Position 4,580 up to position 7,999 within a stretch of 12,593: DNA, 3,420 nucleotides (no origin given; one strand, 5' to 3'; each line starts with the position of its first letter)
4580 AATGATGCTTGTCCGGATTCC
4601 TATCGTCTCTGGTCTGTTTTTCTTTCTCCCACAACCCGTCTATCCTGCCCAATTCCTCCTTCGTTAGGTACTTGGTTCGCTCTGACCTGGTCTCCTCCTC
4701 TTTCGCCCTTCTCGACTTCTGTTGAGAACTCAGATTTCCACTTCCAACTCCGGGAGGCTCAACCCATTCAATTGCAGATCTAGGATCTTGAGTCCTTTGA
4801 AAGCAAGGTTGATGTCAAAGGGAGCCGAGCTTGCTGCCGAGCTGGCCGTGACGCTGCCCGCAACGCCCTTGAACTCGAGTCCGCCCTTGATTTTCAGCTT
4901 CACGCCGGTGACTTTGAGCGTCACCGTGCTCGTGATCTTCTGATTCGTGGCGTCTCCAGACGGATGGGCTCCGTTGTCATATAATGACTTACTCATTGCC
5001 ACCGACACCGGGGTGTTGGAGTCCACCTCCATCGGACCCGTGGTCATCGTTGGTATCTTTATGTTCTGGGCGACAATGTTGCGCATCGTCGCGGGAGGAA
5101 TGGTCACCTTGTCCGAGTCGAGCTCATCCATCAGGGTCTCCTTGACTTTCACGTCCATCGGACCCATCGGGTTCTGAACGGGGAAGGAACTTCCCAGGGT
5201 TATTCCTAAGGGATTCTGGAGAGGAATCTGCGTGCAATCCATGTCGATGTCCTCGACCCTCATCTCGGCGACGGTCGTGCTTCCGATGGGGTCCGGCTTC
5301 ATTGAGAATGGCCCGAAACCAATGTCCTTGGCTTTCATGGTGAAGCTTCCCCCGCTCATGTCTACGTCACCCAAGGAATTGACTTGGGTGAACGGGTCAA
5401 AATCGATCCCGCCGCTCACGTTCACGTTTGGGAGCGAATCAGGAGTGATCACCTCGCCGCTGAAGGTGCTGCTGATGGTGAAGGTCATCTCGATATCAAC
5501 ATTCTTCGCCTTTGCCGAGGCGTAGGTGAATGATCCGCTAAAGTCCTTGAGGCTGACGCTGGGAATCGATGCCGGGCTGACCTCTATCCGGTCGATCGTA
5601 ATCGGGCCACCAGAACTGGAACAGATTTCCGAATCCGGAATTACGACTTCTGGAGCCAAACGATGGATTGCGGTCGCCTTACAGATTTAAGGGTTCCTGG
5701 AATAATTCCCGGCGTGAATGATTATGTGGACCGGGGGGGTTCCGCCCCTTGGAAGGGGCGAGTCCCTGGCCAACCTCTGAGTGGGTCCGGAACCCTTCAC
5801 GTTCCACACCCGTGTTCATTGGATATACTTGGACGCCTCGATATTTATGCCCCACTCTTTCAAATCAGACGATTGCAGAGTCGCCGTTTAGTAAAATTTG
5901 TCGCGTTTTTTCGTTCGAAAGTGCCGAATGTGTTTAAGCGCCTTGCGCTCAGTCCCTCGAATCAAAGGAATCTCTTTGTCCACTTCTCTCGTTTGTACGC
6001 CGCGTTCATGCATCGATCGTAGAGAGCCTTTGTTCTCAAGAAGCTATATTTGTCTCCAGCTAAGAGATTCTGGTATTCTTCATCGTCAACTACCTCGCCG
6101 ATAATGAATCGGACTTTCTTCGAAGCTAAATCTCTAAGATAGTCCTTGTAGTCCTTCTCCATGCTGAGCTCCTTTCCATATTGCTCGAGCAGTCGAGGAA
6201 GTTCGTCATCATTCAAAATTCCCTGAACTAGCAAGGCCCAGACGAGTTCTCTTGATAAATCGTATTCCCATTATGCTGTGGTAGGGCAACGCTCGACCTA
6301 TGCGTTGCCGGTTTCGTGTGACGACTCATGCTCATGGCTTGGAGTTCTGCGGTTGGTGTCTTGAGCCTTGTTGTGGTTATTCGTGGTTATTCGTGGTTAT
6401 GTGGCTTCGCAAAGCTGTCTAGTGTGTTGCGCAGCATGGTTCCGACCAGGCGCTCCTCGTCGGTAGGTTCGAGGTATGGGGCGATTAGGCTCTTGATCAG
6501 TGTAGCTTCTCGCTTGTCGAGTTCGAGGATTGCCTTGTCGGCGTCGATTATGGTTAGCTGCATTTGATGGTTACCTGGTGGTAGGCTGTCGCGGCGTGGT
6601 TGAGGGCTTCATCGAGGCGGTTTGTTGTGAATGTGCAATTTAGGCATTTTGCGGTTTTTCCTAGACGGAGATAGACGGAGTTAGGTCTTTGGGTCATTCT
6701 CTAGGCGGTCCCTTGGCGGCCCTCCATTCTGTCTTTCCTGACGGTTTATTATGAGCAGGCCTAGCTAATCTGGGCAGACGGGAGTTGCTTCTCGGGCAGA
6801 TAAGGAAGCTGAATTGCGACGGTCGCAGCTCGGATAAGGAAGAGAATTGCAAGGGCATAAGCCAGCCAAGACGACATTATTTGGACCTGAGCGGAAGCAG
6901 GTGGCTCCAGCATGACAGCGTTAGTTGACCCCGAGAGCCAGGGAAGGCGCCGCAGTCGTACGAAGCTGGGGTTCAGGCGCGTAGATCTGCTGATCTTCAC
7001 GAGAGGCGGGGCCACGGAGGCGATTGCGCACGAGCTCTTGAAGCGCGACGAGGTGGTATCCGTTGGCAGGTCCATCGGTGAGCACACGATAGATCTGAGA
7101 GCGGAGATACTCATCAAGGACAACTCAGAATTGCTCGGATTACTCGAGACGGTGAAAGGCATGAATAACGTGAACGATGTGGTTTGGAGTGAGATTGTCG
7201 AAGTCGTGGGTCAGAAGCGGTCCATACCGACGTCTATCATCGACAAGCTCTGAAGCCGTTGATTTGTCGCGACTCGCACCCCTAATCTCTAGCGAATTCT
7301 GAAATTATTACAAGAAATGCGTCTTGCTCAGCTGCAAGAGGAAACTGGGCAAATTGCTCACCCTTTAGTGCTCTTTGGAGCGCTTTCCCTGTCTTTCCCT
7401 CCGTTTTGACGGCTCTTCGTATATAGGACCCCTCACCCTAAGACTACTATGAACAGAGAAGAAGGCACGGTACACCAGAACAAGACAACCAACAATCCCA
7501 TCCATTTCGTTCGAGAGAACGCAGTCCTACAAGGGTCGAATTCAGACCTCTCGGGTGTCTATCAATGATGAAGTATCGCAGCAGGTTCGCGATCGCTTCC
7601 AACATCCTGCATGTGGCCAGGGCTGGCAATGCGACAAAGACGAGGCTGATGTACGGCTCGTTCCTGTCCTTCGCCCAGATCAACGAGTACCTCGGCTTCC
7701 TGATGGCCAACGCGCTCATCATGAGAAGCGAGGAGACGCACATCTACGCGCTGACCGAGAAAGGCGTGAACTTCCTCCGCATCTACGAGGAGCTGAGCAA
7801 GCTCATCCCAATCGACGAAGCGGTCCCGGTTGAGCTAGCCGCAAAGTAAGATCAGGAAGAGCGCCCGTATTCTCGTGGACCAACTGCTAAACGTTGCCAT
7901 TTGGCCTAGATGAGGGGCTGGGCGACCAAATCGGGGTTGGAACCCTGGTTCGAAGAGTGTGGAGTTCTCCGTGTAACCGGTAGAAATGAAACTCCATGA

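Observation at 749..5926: Two intergenic regions 5 kb apart share a multi-block motif module with an inverted TATA-containing core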

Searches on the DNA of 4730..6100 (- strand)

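Call 8: search_rna_families(source=window, start=5600, end=6100, threshold=evalue, max_evalue=10, show_alignments=4)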
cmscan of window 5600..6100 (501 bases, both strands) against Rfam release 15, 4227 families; matches with E-value up to 10: 2.
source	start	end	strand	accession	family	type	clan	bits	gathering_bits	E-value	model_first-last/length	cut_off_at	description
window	5953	6025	-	RF00612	SNORD75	Gene; snRNA; snoRNA; CD-box;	-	15.5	50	0.47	1-62/62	no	Small nucleolar RNA SNORD75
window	5627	5660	-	RF01667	rox1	Cis-reg;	-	14.5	58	5.9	1-59/59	no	Drosophila rox1 ncRNA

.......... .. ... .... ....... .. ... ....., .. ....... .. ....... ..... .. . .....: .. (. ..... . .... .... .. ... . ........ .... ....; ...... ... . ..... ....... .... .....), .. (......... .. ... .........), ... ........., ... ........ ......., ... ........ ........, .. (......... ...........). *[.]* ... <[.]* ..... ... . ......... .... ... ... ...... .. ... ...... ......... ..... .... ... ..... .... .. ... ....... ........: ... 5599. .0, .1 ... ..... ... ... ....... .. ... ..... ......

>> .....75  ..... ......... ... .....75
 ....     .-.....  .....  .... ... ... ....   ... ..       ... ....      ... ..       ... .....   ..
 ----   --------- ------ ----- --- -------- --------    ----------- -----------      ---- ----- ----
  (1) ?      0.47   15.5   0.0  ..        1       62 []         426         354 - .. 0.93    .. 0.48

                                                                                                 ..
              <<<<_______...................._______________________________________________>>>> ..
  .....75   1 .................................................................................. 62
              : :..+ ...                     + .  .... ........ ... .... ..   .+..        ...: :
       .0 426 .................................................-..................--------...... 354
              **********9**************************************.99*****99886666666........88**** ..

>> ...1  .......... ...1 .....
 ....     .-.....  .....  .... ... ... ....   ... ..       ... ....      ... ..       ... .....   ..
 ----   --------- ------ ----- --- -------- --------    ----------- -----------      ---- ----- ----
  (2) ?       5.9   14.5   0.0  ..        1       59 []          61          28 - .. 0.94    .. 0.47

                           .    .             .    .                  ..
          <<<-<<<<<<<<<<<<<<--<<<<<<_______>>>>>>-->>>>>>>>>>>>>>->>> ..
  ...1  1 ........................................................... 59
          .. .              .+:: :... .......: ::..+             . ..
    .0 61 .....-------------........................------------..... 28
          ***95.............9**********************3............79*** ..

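Call 68: search_rna_families(source=L168, start=1400, end=2050, threshold=evalue, max_evalue=10, show_alignments=3)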
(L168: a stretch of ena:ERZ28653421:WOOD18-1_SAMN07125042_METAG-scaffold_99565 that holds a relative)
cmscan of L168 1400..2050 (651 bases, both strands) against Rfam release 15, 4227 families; matches with E-value up to 10: 3.
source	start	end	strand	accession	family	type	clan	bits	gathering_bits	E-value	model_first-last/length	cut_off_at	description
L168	1400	1501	-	RF02169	PVT1_6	Gene; lncRNA;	-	13.4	45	8.5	1-113/113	no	Pvt1 oncogene conserved region 6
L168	1695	1729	+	RF01933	bxd_5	Gene; lncRNA;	-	12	50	3.4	1-57/57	no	Bithoraxoid conserved region 5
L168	1590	1604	-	RF00180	REN-SRE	Cis-reg;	-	11.1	41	8.8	3-17/37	no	Renin stability regulatory element (REN-SRE)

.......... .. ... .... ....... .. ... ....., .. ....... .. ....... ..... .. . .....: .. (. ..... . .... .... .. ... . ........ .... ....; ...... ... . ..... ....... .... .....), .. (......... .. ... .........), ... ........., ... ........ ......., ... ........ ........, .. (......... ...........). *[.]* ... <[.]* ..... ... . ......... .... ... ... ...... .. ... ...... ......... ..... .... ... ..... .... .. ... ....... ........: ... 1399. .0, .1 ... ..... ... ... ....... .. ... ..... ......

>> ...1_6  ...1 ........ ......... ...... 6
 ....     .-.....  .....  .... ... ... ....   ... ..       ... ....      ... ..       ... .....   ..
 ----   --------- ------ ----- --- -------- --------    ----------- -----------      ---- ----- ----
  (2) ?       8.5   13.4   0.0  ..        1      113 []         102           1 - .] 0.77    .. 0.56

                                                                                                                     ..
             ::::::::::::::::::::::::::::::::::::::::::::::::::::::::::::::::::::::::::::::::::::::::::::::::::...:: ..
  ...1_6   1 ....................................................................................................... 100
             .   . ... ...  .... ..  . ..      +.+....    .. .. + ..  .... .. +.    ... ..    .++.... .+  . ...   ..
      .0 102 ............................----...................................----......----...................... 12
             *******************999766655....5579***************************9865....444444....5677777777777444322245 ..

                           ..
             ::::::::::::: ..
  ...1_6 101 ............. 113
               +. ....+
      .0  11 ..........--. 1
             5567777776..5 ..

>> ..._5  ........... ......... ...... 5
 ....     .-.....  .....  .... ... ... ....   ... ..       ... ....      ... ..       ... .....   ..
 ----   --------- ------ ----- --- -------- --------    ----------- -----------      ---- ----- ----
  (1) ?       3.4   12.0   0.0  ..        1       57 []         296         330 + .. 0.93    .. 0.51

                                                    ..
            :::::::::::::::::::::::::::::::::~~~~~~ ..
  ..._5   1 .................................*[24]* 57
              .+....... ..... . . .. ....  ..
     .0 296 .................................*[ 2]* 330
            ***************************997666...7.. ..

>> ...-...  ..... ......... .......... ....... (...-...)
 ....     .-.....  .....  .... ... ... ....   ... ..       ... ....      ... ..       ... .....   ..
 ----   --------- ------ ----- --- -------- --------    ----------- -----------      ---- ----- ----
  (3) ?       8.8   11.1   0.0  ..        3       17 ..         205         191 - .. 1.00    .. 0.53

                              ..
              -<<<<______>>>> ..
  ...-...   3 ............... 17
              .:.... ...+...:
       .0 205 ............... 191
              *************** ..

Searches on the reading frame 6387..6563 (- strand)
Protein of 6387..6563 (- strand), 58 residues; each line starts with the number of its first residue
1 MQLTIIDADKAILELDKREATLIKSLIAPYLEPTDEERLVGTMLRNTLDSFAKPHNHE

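Call 78: search_protein_families(library=phrogs, proteins=[window:6387-6563:-], max_evalue=0.01)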
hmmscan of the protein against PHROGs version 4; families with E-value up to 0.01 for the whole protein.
window:6387-6563:- (58 aa): 0 families

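Call 79: search_protein_families(library=ncbifam, proteins=[window:6387-6563:-], max_evalue=0.01)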
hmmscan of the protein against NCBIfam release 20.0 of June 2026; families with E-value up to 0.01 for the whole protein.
window:6387-6563:- (58 aa): 0 families

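Call 83: find_encoding_contigs(protein=window:6387-6563:-, flank=4000, max_places=10)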
Protein window:6387-6563:- (58 aa): no gene with exactly this product is on record in the collection.

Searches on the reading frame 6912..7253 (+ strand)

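Call 13: search_protein_families(library=pfam, proteins=[window:6912-7253:+], max_evalue=0.01)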
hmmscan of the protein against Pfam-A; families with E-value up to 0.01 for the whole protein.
window:6912-7253:+ (113 aa): 0 families

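Call 78: search_protein_families(library=phrogs, proteins=[window:6912-7253:+], max_evalue=0.01)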
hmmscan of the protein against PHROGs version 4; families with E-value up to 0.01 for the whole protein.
window:6912-7253:+ (113 aa): 0 families

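Call 79: search_protein_families(library=ncbifam, proteins=[window:6912-7253:+], max_evalue=0.01)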
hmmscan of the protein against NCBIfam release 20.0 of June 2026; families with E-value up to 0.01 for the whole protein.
window:6912-7253:+ (113 aa): 1 family
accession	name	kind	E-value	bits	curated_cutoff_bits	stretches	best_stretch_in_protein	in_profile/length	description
NF005754.0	PRK07578.1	equivalog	0.0022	17.9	167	1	27-76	5-54/200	short chain dehydrogenase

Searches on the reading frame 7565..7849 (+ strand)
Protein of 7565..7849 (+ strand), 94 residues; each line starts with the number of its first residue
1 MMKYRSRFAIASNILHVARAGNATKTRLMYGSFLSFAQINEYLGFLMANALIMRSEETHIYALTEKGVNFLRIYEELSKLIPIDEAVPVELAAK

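Call 78: search_protein_families(library=phrogs, proteins=[window:7565-7849:+], max_evalue=0.01)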
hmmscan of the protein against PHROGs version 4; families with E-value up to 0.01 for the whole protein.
window:7565-7849:+ (94 aa): 1 family
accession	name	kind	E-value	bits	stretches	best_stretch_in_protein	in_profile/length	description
phrog_35756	-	unknown function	9.9e-07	29.7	1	3-73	17-84/144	-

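Call 79: search_protein_families(library=ncbifam, proteins=[window:7565-7849:+], max_evalue=0.01)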
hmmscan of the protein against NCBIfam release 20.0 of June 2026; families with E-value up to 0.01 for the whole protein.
window:7565-7849:+ (94 aa): 1 family
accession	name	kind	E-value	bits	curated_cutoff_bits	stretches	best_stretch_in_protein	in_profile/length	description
NF053610.1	Sso10a_fam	subfamily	2.7e-19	69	60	1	5-71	1-64/64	Sso10a family chromatin protein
